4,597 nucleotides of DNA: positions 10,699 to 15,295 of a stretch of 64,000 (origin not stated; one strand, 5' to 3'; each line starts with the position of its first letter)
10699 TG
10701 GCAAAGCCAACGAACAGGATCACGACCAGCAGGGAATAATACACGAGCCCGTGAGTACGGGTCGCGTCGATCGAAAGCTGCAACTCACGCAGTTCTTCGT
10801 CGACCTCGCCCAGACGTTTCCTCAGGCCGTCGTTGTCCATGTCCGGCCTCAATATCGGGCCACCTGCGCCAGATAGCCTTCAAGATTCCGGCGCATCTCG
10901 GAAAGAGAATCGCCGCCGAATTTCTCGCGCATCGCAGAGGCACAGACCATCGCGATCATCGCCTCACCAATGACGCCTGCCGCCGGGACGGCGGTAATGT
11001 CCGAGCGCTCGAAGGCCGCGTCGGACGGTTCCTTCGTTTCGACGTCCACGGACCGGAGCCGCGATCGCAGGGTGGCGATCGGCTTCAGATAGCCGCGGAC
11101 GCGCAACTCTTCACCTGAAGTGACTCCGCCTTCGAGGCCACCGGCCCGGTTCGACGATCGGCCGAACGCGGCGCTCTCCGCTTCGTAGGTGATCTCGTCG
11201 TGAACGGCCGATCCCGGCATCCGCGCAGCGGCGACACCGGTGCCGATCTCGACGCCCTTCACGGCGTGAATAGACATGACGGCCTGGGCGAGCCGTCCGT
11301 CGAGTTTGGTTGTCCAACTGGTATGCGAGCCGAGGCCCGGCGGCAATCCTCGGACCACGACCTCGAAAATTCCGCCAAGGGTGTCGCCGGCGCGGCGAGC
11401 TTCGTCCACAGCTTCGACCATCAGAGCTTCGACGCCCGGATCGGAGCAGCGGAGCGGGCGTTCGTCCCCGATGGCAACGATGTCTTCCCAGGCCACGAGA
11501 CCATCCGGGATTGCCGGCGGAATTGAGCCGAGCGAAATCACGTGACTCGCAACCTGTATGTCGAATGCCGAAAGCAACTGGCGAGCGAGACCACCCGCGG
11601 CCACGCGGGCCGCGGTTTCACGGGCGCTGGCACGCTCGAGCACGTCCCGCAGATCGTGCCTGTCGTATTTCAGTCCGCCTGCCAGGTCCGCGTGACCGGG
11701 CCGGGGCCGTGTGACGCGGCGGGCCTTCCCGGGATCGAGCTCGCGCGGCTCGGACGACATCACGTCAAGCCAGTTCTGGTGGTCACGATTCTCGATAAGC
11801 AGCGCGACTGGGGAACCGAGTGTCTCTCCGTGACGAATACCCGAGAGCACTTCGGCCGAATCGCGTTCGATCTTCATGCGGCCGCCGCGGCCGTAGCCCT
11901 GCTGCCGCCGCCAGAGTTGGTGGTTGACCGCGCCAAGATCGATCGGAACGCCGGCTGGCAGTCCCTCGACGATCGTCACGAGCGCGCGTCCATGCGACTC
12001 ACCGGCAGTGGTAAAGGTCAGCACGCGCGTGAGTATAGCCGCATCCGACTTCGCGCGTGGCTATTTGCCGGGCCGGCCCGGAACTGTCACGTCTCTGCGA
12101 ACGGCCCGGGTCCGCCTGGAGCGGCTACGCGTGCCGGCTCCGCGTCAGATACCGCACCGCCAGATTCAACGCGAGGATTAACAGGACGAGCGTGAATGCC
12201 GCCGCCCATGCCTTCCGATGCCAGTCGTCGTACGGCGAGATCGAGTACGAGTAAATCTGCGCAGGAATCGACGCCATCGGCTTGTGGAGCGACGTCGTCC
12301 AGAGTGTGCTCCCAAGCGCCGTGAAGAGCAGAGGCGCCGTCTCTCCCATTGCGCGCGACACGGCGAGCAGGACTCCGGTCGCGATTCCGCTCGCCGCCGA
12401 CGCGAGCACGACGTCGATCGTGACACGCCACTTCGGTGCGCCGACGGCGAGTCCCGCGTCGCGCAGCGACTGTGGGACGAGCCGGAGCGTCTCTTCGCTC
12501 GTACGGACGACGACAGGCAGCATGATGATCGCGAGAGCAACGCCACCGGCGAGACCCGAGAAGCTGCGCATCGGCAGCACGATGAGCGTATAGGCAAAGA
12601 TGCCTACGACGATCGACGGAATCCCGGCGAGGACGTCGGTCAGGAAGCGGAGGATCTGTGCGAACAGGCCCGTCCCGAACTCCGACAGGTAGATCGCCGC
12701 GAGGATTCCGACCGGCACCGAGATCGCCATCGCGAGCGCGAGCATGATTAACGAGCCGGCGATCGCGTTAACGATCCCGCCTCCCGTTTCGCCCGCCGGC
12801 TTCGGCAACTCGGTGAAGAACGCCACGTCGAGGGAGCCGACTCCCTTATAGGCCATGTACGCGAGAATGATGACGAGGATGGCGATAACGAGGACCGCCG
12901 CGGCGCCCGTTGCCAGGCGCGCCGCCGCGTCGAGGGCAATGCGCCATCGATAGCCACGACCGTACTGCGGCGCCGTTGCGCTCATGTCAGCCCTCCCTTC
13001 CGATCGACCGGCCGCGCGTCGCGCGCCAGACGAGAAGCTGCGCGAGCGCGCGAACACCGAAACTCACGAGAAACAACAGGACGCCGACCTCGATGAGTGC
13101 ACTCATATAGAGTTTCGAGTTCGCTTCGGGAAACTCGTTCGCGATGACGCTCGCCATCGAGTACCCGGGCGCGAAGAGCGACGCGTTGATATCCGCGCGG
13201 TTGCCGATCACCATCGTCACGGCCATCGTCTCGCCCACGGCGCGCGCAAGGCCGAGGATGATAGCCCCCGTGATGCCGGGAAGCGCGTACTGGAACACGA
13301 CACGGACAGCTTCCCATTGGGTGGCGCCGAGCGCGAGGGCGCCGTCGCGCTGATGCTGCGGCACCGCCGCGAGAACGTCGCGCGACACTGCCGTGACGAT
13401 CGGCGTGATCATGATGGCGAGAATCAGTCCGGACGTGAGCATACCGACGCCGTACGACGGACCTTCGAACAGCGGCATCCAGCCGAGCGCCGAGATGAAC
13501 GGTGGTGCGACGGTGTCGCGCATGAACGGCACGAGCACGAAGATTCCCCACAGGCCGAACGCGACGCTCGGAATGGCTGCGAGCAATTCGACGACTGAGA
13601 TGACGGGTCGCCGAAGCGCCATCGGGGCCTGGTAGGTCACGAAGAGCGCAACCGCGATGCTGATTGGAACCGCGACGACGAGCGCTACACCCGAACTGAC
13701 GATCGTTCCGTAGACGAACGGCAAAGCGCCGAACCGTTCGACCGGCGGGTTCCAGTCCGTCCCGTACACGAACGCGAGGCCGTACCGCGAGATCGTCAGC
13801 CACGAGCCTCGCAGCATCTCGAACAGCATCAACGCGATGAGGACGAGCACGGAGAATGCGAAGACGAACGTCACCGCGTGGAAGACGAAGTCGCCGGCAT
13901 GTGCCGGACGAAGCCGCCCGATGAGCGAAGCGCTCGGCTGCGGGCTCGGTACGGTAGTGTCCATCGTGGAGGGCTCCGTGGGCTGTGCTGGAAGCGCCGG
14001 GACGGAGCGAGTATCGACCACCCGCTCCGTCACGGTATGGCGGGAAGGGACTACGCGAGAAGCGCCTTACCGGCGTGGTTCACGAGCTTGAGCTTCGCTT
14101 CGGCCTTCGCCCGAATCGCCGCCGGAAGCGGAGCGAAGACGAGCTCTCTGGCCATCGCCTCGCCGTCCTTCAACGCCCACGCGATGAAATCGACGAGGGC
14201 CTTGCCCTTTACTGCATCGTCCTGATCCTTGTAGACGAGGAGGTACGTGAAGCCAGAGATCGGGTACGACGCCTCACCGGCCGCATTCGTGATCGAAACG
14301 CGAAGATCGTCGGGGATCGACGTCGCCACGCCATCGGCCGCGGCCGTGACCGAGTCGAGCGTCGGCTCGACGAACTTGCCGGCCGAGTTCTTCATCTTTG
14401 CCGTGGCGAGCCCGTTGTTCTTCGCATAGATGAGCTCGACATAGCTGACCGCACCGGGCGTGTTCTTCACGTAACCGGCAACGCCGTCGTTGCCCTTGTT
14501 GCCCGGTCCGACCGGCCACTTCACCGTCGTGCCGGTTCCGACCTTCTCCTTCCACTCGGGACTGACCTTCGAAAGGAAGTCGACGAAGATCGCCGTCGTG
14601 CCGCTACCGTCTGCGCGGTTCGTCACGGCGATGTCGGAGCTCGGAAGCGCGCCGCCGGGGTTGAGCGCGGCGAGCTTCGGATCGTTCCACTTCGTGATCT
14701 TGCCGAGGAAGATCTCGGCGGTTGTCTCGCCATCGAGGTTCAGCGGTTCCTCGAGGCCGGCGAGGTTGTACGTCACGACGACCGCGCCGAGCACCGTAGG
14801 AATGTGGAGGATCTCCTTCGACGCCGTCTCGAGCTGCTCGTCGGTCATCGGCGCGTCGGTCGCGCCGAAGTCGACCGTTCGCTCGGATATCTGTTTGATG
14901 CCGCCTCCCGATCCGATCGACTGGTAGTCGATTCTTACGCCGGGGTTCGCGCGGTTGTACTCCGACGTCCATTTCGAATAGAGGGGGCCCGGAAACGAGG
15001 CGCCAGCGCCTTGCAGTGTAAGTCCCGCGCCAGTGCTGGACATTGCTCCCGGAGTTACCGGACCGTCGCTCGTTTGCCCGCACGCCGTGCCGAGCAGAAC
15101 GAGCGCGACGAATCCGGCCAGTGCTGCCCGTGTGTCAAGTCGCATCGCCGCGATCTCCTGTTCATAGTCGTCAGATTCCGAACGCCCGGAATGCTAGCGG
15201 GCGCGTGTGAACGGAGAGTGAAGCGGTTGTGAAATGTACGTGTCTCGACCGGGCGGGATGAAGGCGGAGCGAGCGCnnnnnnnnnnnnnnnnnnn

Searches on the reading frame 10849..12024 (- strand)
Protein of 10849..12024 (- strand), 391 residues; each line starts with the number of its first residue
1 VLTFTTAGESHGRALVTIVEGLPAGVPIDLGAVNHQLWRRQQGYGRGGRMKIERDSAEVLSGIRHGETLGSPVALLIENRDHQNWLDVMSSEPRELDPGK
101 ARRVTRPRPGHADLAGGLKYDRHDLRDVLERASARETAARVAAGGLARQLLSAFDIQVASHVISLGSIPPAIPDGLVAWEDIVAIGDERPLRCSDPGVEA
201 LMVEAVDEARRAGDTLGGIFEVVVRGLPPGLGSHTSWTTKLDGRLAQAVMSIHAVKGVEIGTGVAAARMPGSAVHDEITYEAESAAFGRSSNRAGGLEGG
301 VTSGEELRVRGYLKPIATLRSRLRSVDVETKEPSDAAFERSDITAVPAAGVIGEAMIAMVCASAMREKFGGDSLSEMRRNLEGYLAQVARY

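Call 4: search_protein_families(library=ncbifam, proteins=[window:10849-12024:-])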
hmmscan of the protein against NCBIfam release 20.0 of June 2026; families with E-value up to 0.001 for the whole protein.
window:10849-12024:- (391 aa): 3 families
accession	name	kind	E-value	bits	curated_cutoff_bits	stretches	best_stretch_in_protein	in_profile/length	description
NF003793.1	PRK05382.1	equivalog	3.3e-123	410.9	321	1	4-365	2-342/344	chorismate synthase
NF009113.0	PRK12463.1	equivalog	8.9e-120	400.2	799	1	4-382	3-381/390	chorismate synthase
TIGR00033.1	aroC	equivalog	7.1e-112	373.8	212.2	1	2-370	1-349/351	chorismate synthase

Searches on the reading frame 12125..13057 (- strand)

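Call 4: search_protein_families(library=ncbifam, proteins=[window:12125-13057:-])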
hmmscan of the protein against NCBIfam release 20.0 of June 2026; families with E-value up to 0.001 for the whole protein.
window:12125-13057:- (310 aa): 13 families
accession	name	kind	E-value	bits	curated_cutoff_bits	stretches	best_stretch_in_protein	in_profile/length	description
TIGR00974.1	3a0107s02c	equivalog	2.2e-84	282.9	193.45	1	49-307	7-269/272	phosphate ABC transporter permease PstA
NF008430.0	PRK11268.1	equivalog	3.6e-82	275.7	439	1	36-308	20-293/295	phosphate ABC transporter permease PstA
TIGR02138.1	phosphate_pstC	equivalog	5.8e-43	147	196.45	1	49-308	10-295/296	phosphate ABC transporter permease subunit PstC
NF008435.0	PRK11275.1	equivalog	5.5e-15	55.2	502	2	169-281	171-284/319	phosphate ABC transporter permease PstC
NF008208.0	PRK10971.1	equivalog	2.9e-08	33.5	415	1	165-273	137-244/277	sulfate/thiosulfate ABC transporter permease CysT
TIGR02141.1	modB_ABC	equivalog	1e-07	31.8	182.6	1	105-304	6-205/208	molybdate ABC transporter permease subunit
TIGR02139.1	permease_CysT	equivalog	2.7e-07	30.4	246.1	1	165-247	129-211/265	sulfate ABC transporter permease subunit CysT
NF006939.0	PRK09421.1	equivalog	4.1e-07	29.6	262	1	96-280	9-198/230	molybdate ABC transporter permease subunit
TIGR00969.1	3a0106s02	subfamily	7.8e-06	25.5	240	1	172-255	145-229/272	sulfate ABC transporter permease subunit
TIGR03416.1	ABC_choXWV_perm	equivalog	3.5e-05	23.4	363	1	95-230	88-212/267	choline ABC transporter permease subunit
TIGR02140.1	permease_CysW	equivalog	0.00013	21.6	329.1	1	53-242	9-203/261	sulfate ABC transporter permease subunit CysW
TIGR01581.1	Mo_ABC_porter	hypoth_equivalog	0.00016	21.2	210.3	1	97-273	25-201/225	ABC transporter permease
TIGR03226.1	PhnU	equivalog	0.00027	20.5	283.45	1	116-308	129-305/311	2-aminoethylphosphonate ABC transporter permease subunit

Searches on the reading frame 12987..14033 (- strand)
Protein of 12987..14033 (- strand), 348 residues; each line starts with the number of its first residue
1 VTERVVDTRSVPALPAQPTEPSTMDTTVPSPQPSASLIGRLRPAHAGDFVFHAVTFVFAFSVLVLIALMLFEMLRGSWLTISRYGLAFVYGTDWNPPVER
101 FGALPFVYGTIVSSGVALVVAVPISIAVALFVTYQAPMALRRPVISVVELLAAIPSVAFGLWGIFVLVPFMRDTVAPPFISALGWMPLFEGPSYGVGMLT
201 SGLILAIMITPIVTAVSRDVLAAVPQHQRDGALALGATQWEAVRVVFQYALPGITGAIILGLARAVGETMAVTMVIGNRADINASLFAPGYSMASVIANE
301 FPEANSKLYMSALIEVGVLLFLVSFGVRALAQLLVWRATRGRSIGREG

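Call 4: search_protein_families(library=ncbifam, proteins=[window:12987-14033:-])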
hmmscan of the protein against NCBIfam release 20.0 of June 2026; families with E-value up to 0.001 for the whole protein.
window:12987-14033:- (348 aa): 7 families
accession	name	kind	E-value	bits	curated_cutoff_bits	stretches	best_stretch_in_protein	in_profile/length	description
TIGR02138.1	phosphate_pstC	equivalog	4.6e-86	288.5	196.45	1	50-338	3-295/296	phosphate ABC transporter permease subunit PstC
NF008435.0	PRK11275.1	equivalog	1.3e-81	274.2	502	1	42-340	10-314/319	phosphate ABC transporter permease PstC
TIGR00974.1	3a0107s02c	equivalog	1.4e-29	103.1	193.45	1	50-323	4-256/272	phosphate ABC transporter permease PstA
NF038017.1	ABC_perm1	subfamily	1.3e-10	41.6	100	1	113-279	4-153/184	ABC transporter permease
NF008430.0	PRK11268.1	equivalog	7.7e-08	31.7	439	1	203-276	158-232/295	phosphate ABC transporter permease PstA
TIGR02141.1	modB_ABC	equivalog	6e-06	26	182.6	1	113-284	6-167/208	molybdate ABC transporter permease subunit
TIGR00969.1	3a0106s02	subfamily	0.00014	21.4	240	1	201-278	144-224/272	sulfate ABC transporter permease subunit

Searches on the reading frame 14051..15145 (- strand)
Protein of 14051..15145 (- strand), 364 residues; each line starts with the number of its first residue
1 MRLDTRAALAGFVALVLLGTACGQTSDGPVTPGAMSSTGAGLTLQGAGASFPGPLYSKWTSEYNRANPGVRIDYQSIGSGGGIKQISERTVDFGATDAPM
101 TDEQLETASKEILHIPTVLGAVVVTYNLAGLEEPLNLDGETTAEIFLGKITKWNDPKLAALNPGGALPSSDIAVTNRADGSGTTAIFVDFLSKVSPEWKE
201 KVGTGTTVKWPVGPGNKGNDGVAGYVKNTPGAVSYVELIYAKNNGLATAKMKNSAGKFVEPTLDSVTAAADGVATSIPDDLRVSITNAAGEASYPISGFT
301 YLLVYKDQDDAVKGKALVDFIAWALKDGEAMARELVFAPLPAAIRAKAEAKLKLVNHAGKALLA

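Call 4: search_protein_families(library=ncbifam, proteins=[window:14051-15145:-])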
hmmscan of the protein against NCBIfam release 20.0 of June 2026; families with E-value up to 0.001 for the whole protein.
window:14051-15145:- (364 aa): 4 families
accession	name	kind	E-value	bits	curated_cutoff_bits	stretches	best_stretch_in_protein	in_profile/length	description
TIGR00975.1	3a0107s03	equivalog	3.7e-120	400.8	205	1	44-353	1-312/315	phosphate ABC transporter substrate-binding protein PstS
NF008171.0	PRK10918.1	equivalog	5.3e-99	331.5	339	1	38-362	23-345/346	phosphate ABC transporter substrate-binding protein PstS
TIGR02136.1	ptsS_2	subfamily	3.3e-25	88.9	206.6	1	9-337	8-292/295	phosphate ABC transporter substrate-binding protein PstS family protein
TIGR04505.1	PtsS_plasma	equivalog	0.00091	18.7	175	0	53-107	40-93/334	phosphate ABC transporter substrate-binding protein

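Call 10: find_related_loci(query=window:14051-15145:-, collection=genome_contigs, flank=4000)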
Query window:14051-15145:- (364 aa) in genome_contigs; peptide patterns used: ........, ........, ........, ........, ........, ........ (x = any residue, [..] = any of these).
600 stretches matched a pattern (row limit reached: there are more); 590 encode a relative of the query (tblastn E <= 1e-3); the best 80 are kept; 80 distinct loci.
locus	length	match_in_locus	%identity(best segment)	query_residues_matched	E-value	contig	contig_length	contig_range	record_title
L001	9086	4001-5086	68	1-363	1e-162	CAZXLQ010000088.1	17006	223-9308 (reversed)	MAG TPA_asm: uncultured Clostridia bacterium isolate SRP329715_co1_264 genome assembly, contig: NODE_5006_length_17006_c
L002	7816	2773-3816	60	8-362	3e-140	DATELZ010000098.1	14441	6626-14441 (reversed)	MAG TPA_asm: Pyrinomonadaceae bacterium isolate SMAG_U8929 k141_620419, whole genome shotgun sequence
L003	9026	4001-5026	61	13-362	4e-137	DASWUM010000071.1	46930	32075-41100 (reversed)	MAG TPA_asm: Pyrinomonadaceae bacterium isolate SMAG_U3603 k141_48860, whole genome shotgun sequence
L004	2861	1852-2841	63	34-362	5e-142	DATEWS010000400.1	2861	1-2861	MAG TPA_asm: Pyrinomonadaceae bacterium isolate SMAG_U8399 k141_35740, whole genome shotgun sequence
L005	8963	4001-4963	61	42-362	1e-133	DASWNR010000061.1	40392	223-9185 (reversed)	MAG TPA_asm: Pyrinomonadaceae bacterium isolate SMAG_U3419 k141_235957, whole genome shotgun sequence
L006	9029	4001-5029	59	12-362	1e-133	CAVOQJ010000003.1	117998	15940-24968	MAG: Blastocatellia bacterium isolate MFD09848.bin.2.92 genome assembly, contig: contig_11773, whole genome shotgun sequ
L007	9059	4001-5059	59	2-364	1e-132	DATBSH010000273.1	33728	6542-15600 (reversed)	MAG TPA_asm: Pyrinomonadaceae bacterium isolate SMAG_U4152 k141_221848, whole genome shotgun sequence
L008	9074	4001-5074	56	2-362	2e-130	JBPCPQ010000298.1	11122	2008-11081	MAG: Pyrinomonadaceae bacterium isolate TH_ant_mag_186 S1Ck127_1863261_flag_1_multi_9.2088_len_11122, whole genome shotg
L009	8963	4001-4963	60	42-362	2e-128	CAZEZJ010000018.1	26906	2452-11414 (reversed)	MAG TPA_asm: uncultured Blastocatellaceae bacterium isolate binchicken_co174_37 genome assembly, contig: NODE_251_length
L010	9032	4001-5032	57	14-362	5e-128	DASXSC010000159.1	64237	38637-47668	MAG TPA_asm: Pyrinomonadaceae bacterium isolate SMAG_U4656 k141_311937, whole genome shotgun sequence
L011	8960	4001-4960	60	42-362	3e-128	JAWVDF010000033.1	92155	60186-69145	MAG: Blastocatellia bacterium isolate BP_40 scaffold_1525396, whole genome shotgun sequence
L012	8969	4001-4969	60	42-364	2e-125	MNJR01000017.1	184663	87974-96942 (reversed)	MAG: Acidobacteria bacterium 13_1_20CM_3_53_8 13_1_20cm_3_scaffold_3, whole genome shotgun sequence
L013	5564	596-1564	58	40-363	2e-123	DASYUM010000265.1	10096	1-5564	MAG TPA_asm: Candidatus Methylomirabilota bacterium isolate SMAG_U4595 k141_1640899, whole genome shotgun sequence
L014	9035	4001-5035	55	2-364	1e-123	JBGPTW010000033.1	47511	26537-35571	MAG: Candidatus Methylomirabilia bacterium isolate OBJ1_062018_110_59 k141_999304_length_47511_cov_14.1893, whole genome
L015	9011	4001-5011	56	18-357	7e-122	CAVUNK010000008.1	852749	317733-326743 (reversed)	MAG: uncultured Verrucomicrobiae bacterium isolate MFD02581.bin.1.168 genome assembly, contig: contig_38990, whole genom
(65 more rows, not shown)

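Call 15: find_related_loci(query=window:14051-15145:-, collection=metagenome_contigs, flank=3000)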
Query window:14051-15145:- (364 aa) in metagenome_contigs; peptide patterns used: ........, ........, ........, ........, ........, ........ (x = any residue, [..] = any of these).
600 stretches matched a pattern (row limit reached: there are more); 591 encode a relative of the query (tblastn E <= 1e-3); the best 80 are kept; 80 distinct loci.
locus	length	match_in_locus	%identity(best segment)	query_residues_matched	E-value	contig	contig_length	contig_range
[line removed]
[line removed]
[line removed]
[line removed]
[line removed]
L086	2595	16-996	62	37-362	4e-138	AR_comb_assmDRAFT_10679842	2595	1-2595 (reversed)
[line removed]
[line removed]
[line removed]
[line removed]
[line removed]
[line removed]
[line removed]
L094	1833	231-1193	59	36-358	4e-133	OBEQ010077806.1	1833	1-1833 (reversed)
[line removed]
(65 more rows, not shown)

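Call 36: find_encoding_contigs(protein=window:14051-15145:-, flank=10000, max_places=4)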
Protein window:14051-15145:- (364 aa): 21 contigs read that carry it; 4 places shown.
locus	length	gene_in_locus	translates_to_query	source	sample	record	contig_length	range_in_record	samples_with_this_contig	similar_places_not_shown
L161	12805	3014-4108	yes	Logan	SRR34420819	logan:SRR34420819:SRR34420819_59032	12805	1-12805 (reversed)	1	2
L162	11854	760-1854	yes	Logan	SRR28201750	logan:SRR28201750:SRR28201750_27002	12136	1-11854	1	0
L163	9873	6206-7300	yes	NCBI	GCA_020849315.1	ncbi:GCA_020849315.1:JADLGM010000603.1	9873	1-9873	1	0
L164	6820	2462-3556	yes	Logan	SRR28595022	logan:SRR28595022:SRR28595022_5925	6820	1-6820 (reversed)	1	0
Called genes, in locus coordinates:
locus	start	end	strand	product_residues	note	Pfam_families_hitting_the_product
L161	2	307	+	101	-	?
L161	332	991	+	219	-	PF01895:PhoU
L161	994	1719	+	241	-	PF00072:Response_reg, PF00486:Trans_reg_C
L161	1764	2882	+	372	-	PF00512:HisKA, PF02518:HATPase_c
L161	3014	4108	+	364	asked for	PF12849:PBP_like_2, PF01547:SBP_bac_1, PF12727:PBP_like (weak)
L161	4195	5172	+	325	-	PF00528:BPD_transp_1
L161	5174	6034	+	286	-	PF00528:BPD_transp_1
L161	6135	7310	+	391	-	PF01264:Chorismate_synt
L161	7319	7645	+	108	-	-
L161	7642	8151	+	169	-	PF01327:Pep_deformylase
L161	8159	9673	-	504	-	PF01636:APH (faint), PF03109:ABC1, PF00069:Pkinase (faint), PF27536:UbiB_helical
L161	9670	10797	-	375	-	PF02163:Peptidase_M50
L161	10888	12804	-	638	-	?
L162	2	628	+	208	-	?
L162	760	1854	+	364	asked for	PF12849:PBP_like_2, PF01547:SBP_bac_1, PF12727:PBP_like (weak)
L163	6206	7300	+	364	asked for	PF12849:PBP_like_2, PF01547:SBP_bac_1, PF12727:PBP_like (weak)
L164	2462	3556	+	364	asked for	PF12849:PBP_like_2, PF01547:SBP_bac_1, PF12727:PBP_like (weak)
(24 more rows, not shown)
